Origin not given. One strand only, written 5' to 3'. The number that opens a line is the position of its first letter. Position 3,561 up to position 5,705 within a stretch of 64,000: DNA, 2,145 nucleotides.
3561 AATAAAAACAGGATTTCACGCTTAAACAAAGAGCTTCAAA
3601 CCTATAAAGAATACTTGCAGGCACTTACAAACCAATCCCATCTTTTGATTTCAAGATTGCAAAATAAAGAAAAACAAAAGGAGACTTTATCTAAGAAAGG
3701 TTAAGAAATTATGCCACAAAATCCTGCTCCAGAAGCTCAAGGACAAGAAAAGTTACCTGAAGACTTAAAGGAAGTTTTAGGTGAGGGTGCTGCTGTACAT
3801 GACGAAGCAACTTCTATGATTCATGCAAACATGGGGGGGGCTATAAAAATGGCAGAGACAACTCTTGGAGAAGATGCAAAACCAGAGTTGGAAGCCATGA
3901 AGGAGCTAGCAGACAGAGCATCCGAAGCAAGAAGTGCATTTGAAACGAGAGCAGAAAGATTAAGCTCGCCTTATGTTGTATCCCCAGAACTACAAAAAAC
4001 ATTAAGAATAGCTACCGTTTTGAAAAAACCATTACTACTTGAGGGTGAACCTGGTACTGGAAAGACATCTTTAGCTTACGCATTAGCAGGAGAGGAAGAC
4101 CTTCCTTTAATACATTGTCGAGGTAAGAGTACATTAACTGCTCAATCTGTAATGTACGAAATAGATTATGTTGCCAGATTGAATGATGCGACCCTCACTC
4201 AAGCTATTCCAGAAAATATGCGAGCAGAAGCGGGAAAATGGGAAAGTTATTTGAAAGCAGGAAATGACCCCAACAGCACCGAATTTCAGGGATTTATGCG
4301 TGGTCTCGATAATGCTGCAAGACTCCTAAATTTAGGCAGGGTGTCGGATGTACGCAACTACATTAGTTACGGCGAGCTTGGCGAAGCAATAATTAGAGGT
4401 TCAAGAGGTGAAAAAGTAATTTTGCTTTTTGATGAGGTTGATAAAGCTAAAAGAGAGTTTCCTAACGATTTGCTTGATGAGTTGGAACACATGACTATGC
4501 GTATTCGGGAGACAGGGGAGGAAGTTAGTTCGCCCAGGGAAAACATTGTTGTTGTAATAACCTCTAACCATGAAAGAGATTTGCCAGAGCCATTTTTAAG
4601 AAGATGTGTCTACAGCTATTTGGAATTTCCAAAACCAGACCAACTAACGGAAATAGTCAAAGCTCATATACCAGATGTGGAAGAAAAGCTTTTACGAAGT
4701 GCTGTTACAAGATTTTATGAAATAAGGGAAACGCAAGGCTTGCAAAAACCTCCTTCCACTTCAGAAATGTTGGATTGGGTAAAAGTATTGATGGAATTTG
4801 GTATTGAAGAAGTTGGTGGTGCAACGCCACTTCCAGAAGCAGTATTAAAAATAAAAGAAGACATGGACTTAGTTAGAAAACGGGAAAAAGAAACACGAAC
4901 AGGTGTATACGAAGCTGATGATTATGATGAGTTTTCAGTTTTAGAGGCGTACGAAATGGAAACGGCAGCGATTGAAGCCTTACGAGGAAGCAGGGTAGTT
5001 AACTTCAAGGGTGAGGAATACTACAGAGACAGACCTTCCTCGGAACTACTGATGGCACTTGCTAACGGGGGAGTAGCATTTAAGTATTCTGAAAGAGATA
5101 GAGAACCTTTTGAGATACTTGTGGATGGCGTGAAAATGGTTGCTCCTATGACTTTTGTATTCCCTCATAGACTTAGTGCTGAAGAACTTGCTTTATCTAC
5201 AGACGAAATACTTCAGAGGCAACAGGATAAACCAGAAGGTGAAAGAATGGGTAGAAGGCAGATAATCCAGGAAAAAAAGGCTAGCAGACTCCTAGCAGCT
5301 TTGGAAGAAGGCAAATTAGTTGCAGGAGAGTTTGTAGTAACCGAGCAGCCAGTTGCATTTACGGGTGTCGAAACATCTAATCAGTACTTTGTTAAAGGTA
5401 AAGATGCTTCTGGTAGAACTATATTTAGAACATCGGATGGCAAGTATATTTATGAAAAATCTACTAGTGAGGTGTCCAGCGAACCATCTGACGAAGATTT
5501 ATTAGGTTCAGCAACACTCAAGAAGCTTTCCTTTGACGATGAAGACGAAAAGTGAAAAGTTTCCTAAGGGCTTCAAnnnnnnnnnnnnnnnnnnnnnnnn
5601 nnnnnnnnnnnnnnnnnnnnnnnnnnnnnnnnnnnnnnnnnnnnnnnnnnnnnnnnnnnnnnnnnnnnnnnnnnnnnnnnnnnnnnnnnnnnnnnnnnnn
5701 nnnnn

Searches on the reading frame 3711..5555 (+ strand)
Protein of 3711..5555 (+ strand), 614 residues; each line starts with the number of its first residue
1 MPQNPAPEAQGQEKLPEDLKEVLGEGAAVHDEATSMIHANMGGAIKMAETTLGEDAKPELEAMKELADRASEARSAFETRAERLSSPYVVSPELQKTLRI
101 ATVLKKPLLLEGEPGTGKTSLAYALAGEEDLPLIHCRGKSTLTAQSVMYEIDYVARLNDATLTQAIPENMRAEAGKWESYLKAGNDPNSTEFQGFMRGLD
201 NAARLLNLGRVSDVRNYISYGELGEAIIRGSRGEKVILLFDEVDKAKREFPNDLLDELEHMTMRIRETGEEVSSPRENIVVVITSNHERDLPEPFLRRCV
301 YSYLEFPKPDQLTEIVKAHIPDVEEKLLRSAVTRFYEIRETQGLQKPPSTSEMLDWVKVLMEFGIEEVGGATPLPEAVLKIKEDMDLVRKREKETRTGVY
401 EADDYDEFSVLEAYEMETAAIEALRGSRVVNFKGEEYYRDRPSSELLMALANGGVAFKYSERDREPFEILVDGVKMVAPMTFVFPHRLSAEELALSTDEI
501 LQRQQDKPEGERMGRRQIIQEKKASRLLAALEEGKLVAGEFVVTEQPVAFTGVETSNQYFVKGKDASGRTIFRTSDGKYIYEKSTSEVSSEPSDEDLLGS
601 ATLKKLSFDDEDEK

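Call 3: search_protein_families(library=pfam, proteins=[window:3711-5555:+], max_evalue=0.1)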
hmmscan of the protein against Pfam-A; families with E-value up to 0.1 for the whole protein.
window:3711-5555:+ (614 aa): 11 families
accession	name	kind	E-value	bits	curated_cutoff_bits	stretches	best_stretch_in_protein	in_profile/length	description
PF07728.20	AAA_5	-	3.8e-11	43.6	22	1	107-298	1-138/139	AAA domain (dynein-related subfamily)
PF00004.35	AAA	-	6.1e-11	43.3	21.2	2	108-142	1-35/131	ATPase family associated with various cellular activities (AAA)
PF07724.20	AAA_2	-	3.2e-06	27.7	27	1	217-291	58-129/166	AAA domain (Cdc48 subfamily)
PF13191.12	AAA_16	-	0.00024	22.1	32.6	1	106-251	25-149/167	AAA ATPase domain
PF05729.18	NACHT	-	0.00031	21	26.7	0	107-126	2-21/167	NACHT domain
PF01078.27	Mg_chelatase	-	0.00089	19.2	20.3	1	95-126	12-43/207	Magnesium chelatase, subunit ChlI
PF13401.12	AAA_22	-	0.0028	18.4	27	1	106-254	6-104/130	AAA domain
PF20720.3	nSTAND3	-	0.026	14.7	27.2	1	105-126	17-38/155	Novel STAND NTPase 3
PF14532.12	Sigma54_activ_2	-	0.037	14.7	25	0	92-127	8-43/138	Sigma-54 interaction domain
PF00158.32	Sigma54_activat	-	0.055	13.6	20.2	0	97-125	14-42/168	Sigma-54 interaction domain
PF19263.5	DUF5906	-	0.081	14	27.6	0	234-292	46-106/114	Family of unknown function (DUF5906)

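Call 4: search_protein_families(library=padloc, proteins=[window:3711-5555:+], max_evalue=0.1)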
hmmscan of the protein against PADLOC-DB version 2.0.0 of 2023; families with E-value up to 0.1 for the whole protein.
window:3711-5555:+ (614 aa): 11 families
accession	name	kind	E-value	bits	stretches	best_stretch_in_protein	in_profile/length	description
PDLC02196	IetA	-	1.9e-07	28.9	1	55-138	71-155/374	-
PDLC00915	TRIP13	-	1.7e-06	25.7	1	81-126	38-84/302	TRIP13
PDLC04232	IetA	-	6.2e-06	23.8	1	106-137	117-148/330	-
PDLC02195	IetA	-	2.4e-05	21.8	1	104-137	136-169/395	-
PDLC04140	mad8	-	0.0011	16.5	1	105-290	27-165/314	mads_8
PDLC01994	RtcR_PspF1--CARF_AAA_HTH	-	0.0023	15.1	1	63-126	144-202/468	-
PDLC05079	PDC-S73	-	0.0079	13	1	63-126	149-212/752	-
PDLC02350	AbiO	-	0.0093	12.8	1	95-128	183-215/468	AbiO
PDLC04231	IetA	-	0.012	13.4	0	107-138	119-150/262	-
PDLC02372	Nhi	-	0.022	11.4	1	99-136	193-234/470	-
PDLC01995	RtcR_PspF2--CARF_AAA_HTH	-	0.044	10.9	1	61-125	150-210/481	-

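Call 10: search_solved_structures(query=window:3711-5555:+, max_evalue=0.01)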
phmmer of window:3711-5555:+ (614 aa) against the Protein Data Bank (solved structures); distinct sequences matched with E-value up to 0.01: 22.
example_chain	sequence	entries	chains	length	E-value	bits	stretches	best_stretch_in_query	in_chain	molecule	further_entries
9bji_A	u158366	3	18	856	1.1e-06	30.7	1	101-138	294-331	Nuclear valosin-containing protein-like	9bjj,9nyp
8vw9_A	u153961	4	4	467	8.7e-05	24.5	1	93-140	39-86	ATP-dependent zinc metalloprotease FtsH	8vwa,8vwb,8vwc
2ce7_A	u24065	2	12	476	0.00011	24.2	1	93-140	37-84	CELL DIVISION PROTEIN FTSH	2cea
7tdo_A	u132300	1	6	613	0.00014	23.8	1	94-140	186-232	ATP-dependent zinc metalloprotease FtsH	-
5vc7_A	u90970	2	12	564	0.00059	21.7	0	90-143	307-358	VCP-like ATPase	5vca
3kds_E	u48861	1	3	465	0.0007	21.5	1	93-140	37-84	Cell division protein FtsH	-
5g4g_A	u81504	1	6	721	0.00076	21.4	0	90-143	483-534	VCP-LIKE ATPASE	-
5g4f_A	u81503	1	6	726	0.0009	21.1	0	90-143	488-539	VCP-LIKE ATPASE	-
8xks_A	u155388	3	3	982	0.0013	20.6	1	105-138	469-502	Ctap1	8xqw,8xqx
4ww0_A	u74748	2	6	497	0.0017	20.2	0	105-140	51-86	ATP-dependent zinc metalloprotease FtsH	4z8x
6p12_B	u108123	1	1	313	0.002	19.9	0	202-315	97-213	Drosophila melanogaster Spastin AAA domain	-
6gcn_A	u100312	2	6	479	0.0028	19.5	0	105-140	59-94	ATP-dependent zinc metalloprotease FtsH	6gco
5ubv_A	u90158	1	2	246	0.0028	19.5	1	96-139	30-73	ATPase domain of i-AAA protease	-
2r62_A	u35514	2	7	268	0.0031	19.4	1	99-141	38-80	Cell division protease ftsH homolog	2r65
4lcb_A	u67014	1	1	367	0.005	18.7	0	106-142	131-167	Cell division protein CdvC, Vps4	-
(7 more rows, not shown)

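Call 30: find_related_loci(query=window:3711-5555:+, collection=genome_contigs, flank=8000)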
Query window:3711-5555:+ (614 aa) in genome_contigs; peptide patterns used: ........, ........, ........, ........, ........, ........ (x = any residue, [..] = any of these).
41 stretches matched a pattern; 1 encode a relative of the query (tblastn E <= 1e-3); 1 distinct loci.
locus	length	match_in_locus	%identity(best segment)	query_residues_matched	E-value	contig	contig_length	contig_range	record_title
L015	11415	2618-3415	36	85-390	8e-53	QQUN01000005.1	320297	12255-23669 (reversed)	MAG: Proteobacteria bacterium isolate PRO3 29, whole genome shotgun sequence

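Call 32: search_protein_families(library=pfam, proteins=[L015:95-637:+, L015:1450-2511:+, L015:2603-3445:+, L015:3652-5730:+, L015:5814-7055:+, L015:6938-7885:+, L015:7958-9028:+, L015:9201-10913:+, L015:7052-8833:-, L015:5640-7160:-], max_evalue=0.001)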
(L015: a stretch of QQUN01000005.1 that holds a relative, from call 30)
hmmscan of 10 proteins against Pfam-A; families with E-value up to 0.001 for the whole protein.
L015:95-637:+ (180 aa): 1 family
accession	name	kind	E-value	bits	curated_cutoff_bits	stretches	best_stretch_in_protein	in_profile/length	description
PF08897.16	DUF1841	-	2.6e-55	186.6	24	1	42-175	1-135/135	Domain of unknown function (DUF1841)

L015:1450-2511:+ (353 aa): 0 families

L015:2603-3445:+ (280 aa): 7 families
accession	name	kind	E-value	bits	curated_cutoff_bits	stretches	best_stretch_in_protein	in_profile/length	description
PF00004.35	AAA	-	1.6e-14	54.9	21.2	1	29-179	1-129/131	ATPase family associated with various cellular activities (AAA)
PF07728.20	AAA_5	-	1.4e-13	51.4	22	1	28-171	1-138/139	AAA domain (dynein-related subfamily)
PF07724.20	AAA_2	-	3e-09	37.6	27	1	30-164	7-129/166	AAA domain (Cdc48 subfamily)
PF00158.32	Sigma54_activat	-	6.5e-07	29.6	20.2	0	16-47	12-43/168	Sigma-54 interaction domain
PF13401.12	AAA_22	-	5e-06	27.3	27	1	26-134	5-107/130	AAA domain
PF13191.12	AAA_16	-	6.7e-06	27.1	32.6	1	27-127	25-151/167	AAA ATPase domain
PF20720.3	nSTAND3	-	0.00027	21.1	27.2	1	9-49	1-40/155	Novel STAND NTPase 3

L015:3652-5730:+ (692 aa): 5 families
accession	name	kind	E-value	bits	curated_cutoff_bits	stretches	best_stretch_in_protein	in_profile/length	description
PF13676.11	TIR_2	-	2e-13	51.3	28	1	46-180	1-115/122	TIR domain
PF22073.2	Cep192_D4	-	4.3e-10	40.2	35.5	1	285-369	6-95/112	Cep192 domain 4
PF15780.11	ASH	-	8.8e-10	39.1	27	1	286-367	10-89/98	Abnormal spindle-like microcephaly-assoc'd, ASPM-SPD-2-Hydin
PF22066.2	Cep192_D8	-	1.2e-05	25.9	33.5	1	286-382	9-100/101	Cep192 domain 8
PF22544.2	HYDIN_VesB_CFA65-like_Ig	-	0.00027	21.5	25.5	1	292-367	12-85/100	HYDIN/CFA65/VesB-like, Ig-like domain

L015:5814-7055:+ (413 aa): 1 family
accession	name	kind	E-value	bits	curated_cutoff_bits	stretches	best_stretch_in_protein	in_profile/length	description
PF05762.20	VWA_CoxE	-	7.4e-08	32.5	26.4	1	202-293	7-101/222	VWA domain containing CoxE-like protein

L015:6938-7885:+ (315 aa): 0 families

L015:7958-9028:+ (356 aa): 0 families

L015:9201-10913:+ (570 aa): 0 families

L015:7052-8833:- (593 aa): 5 families
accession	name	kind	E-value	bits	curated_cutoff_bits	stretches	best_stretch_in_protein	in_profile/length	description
PF17899.6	Peptidase_M61_N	-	1.6e-51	175.1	23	1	7-186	1-168/168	Peptidase M61 N-terminal domain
PF05299.18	Peptidase_M61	-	4.1e-49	166.3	22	1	282-398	2-118/118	M61 glycyl aminopeptidase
PF13180.12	PDZ_2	-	1.1e-05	26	27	1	486-563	1-79/80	PDZ domain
PF17820.7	PDZ_6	-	1.6e-05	25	27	1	503-532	4-31/54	PDZ domain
PF00595.29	PDZ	-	0.00014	22.6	23.2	1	488-542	12-71/81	PDZ domain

L015:5640-7160:- (506 aa): 0 families

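Call 36: find_related_loci(query=A2, collection=viral_contigs, flank=8000)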
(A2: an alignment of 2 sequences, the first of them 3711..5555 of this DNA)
Query A2 (614 aa) in viral_contigs; peptide patterns used: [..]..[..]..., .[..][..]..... (x = any residue, [..] = any of these).
532 stretches matched a pattern; 24 encode a relative of the query (tblastn E <= 1e-3); 24 distinct loci.
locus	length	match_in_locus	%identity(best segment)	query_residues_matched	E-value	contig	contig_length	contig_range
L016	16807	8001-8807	28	88-405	2e-25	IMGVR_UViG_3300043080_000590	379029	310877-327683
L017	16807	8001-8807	28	88-405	2e-25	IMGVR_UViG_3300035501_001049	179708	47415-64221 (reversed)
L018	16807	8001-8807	28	88-405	2e-25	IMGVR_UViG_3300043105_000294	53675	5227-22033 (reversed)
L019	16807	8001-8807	28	88-405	2e-25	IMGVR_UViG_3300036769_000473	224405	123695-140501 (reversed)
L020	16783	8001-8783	28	88-387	1e-23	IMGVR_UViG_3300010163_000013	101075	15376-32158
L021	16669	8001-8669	28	102-372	2e-13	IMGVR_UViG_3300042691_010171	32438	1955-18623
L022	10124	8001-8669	27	102-372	6e-13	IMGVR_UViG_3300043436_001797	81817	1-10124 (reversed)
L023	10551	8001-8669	27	102-372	5e-12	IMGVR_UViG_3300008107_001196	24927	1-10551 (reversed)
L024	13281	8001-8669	28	102-372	5e-12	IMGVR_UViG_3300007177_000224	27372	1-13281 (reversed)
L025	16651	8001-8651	25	108-372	4e-11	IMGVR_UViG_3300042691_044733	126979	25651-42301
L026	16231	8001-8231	38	228-306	6e-10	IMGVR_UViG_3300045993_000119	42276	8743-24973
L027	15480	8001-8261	36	228-315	1e-9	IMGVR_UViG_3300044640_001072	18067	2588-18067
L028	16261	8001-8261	35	228-315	5e-9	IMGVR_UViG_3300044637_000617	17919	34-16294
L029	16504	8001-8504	26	102-317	8e-9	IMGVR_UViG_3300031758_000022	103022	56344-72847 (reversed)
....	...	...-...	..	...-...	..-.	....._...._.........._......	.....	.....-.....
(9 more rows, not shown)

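Call 41: search_protein_families(library=phrogs, proteins=[window:3711-5555:+], max_evalue=0.01)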
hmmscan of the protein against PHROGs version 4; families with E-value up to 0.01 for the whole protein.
window:3711-5555:+ (614 aa): 11 families
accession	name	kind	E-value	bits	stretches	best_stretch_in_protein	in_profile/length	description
phrog_3757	-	unknown function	9.1e-12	46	2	100-137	121-158/367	-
phrog_168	-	DNA, RNA and nucleotide metabolism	1e-08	36.3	1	106-333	43-183/314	clamp loader of DNA polymerase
phrog_10401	-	other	9e-06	25.7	1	104-136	459-491/667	ATPase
phrog_249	-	moron, auxiliary metabolic gene and host takeover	1.1e-05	25.9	1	60-140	81-162/380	porphyrin biosynthesis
phrog_16448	-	other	0.00036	19.9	0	95-128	439-472/680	ATPase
phrog_11838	-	DNA, RNA and nucleotide metabolism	0.00086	19.6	1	105-145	40-80/420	clamp loader of DNA polymerase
phrog_7485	-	unknown function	0.001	19.1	1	105-127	227-249/430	-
phrog_4871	-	other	0.0013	18.2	0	236-286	570-617/764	ATP-dependent protease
phrog_30773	-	unknown function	0.0016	17.9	1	99-138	190-229/666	-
phrog_5846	-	DNA, RNA and nucleotide metabolism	0.0019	18.5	1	103-132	36-65/380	clamp loader of DNA polymerase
phrog_29395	-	unknown function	0.0026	17.8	0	221-287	257-324/531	-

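Call 43: find_related_loci(query=A2, collection=metagenome_contigs, flank=8000)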
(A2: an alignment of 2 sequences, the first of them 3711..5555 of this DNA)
Query A2 (614 aa) in metagenome_contigs; peptide patterns used: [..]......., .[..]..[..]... (x = any residue, [..] = any of these).
600 stretches matched a pattern (row limit reached: there are more); 550 encode a relative of the query (tblastn E <= 1e-3); the best 80 are kept; 80 distinct loci.
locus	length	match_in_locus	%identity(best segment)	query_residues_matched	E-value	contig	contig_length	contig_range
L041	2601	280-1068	42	83-391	2e-63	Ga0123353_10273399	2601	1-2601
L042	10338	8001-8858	39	63-390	6e-62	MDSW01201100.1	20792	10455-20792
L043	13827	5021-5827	40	85-396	3e-61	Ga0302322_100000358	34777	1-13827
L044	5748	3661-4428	42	85-386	4e-61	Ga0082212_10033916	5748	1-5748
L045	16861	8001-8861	39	62-390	5e-60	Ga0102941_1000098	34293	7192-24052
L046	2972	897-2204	32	74-485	7e-61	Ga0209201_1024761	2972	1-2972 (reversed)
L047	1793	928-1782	38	26-372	3e-62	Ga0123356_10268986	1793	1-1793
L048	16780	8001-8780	40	88-393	2e-59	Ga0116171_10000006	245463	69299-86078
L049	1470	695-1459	40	85-385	7e-63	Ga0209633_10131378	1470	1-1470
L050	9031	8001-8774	39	88-391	3e-59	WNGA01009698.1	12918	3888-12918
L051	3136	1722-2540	40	85-398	3e-59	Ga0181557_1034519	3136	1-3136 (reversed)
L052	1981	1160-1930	42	83-385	8e-61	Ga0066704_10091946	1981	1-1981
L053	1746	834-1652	40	85-398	3e-61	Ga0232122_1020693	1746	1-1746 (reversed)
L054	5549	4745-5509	41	85-387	1e-58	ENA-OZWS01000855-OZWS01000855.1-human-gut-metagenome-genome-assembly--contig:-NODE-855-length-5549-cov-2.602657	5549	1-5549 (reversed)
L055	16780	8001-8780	40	85-390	3e-58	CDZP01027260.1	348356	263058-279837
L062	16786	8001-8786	40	88-390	1e-57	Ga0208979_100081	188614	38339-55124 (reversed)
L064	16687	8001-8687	40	85-361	5e-57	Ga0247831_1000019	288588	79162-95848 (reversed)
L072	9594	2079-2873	39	85-390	2e-56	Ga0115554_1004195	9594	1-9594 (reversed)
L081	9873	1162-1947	39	88-390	3e-56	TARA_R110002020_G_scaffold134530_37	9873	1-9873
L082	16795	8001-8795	39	85-390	3e-56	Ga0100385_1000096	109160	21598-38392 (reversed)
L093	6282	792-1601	39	72-387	7e-56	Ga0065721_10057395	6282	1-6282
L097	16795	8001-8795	39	85-390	1e-55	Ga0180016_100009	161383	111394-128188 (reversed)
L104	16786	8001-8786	41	88-390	1e-56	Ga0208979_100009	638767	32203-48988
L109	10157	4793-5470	40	88-361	2e-55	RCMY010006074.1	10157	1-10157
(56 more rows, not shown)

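Call 59: search_dna_similar(query=window:3711-5555:+, collection=plasmids, mode=protein, max_evalue=1e-10, max_rows=15)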
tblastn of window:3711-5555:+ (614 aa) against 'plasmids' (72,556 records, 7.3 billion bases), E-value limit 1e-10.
Records with a match: 93; places in all: 96; records where one place covers at least 80% of the query: 0.
Best place of each record, by identity: <60% 93.
By first word of the organism name: Streptomyces 14; Arthrobacter 8; Nostoc 5; Azospirillum 5; Acinetobacter 4; Acaryochloris 4; Rhizobium 4; Ralstonia 3; Rhodococcus 3; Tsukamurella 2; and 34 more.
By predicted mobility (MOB-suite, as given by PLSDB): non-mobilizable 47; mobilizable 25; conjugative 21.
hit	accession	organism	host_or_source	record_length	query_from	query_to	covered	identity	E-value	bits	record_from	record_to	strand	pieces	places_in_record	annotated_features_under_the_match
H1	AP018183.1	Nostoc carneum NIES-2107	-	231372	86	384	49%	41.7%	1e-47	187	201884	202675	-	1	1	ATPase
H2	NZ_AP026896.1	Aeromonas caviae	Microbe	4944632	85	398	51%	39.4%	2e-50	196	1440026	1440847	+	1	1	none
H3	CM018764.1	Acinetobacter baumannii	Homo sapiens,cerebrospinal fluid of ...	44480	88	380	48%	38.6%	7e-50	194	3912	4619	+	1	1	AAA family ATPase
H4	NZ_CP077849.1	Acinetobacter baumannii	Homo sapiens,Rectal swab_P28_BU14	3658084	88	380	48%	38.6%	7e-50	194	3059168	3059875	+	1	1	none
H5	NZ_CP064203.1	Acinetobacter baumannii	Homo sapiens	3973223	88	380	48%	38.6%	7e-50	194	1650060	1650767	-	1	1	none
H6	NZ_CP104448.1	Acinetobacter baumannii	Homo sapiens,sputum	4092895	88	380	48%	38.6%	7e-50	194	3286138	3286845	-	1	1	none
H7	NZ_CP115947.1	Ralstonia solanacearum MolK2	Musa sp.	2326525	85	390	50%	36.6%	8e-49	191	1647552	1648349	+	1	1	record has no annotation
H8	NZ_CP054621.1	Azospirillum oryzae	cell culture,soil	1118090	88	385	49%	37.5%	2e-47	187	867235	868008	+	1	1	record has no annotation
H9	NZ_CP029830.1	Azospirillum ramasamyi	single cell,Cow dung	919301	88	385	49%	37.5%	2e-47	187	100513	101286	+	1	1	MoxR family ATPase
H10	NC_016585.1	Azospirillum lipoferum 4B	-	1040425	88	385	49%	37.5%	4e-47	186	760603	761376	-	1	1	none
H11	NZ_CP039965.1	Pseudorhodobacter turbinis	single bacterial isolate,Turban shell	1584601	85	361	45%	40.1%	5e-52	201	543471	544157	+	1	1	record has no annotation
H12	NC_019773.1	Anabaena cylindrica PCC 7122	water, most likely pond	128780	69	385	52%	34.9%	2e-38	160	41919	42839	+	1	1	MoxR family ATPase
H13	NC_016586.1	Azospirillum lipoferum 4B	-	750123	67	386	52%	34.5%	3e-26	122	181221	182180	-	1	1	MoxR family ATPase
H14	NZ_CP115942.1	Ralstonia syzygii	Musa sp.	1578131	85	390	50%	36.0%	3e-48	189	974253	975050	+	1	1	none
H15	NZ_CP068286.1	Ralstonia syzygii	Musa balbisiana cultivar Kepok,banana ...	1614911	85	390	50%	36.0%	3e-48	189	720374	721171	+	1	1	record has no annotation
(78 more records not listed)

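Call 60: search_protein_families(library=ncbifam, proteins=[window:3711-5555:+], max_evalue=0.01)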
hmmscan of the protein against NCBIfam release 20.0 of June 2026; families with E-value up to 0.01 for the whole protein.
window:3711-5555:+ (614 aa): 13 families
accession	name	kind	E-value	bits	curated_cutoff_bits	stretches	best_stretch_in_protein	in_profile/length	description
NF047784.1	MadB_ATPase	equivalog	1.4e-29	103.2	475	2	233-390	137-295/298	MadB family AAA-type ATPase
NF042959.1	IteA_antiphage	equivalog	5.8e-07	29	510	1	40-140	59-160/367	anti-phage ATPase IteA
NF003229.0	PRK04195.1-5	equivalog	1.7e-05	23.8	280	1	105-135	44-74/413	replication factor C large subunit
NF003230.0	PRK04195.1-6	equivalog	2.6e-05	23.1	441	1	104-133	38-67/494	replication factor C large subunit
TIGR02640.1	gas_vesic_GvpN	equivalog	2.8e-05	23.7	266.8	1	106-148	22-64/262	gas vesicle protein GvpN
NF003232.0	PRK04195.2-2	equivalog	3.7e-05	22.8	701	1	102-134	33-65/480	replication factor C large subunit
TIGR01241.2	FtsH_fam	equivalog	4.2e-05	22.5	600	1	104-136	194-226/598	ATP-dependent zinc metalloprotease FtsH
TIGR02639.1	ClpA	equivalog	0.00087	17.6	993.15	0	221-287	546-606/734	ATP-dependent Clp protease ATP-binding subunit ClpA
NF003234.0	PRK04195.2-4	equivalog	0.0015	17.5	529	1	103-127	36-60/497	replication factor C large subunit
NF003069.1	PRK03992.1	subfamily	0.0037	16.5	500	1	105-138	165-198/379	proteasome-activating nucleotidase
NF008004.0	PRK10733.1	equivalog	0.0061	14.6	1008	1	100-138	180-218/644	ATP-dependent zinc metalloprotease FtsH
NF003227.0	PRK04195.1-2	equivalog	0.0063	15.3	502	1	104-135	42-73/487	replication factor C large subunit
TIGR01242.2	TIGR01242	subfamily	0.0066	15.5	500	0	90-136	135-179/362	proteasome-activating nucleotidase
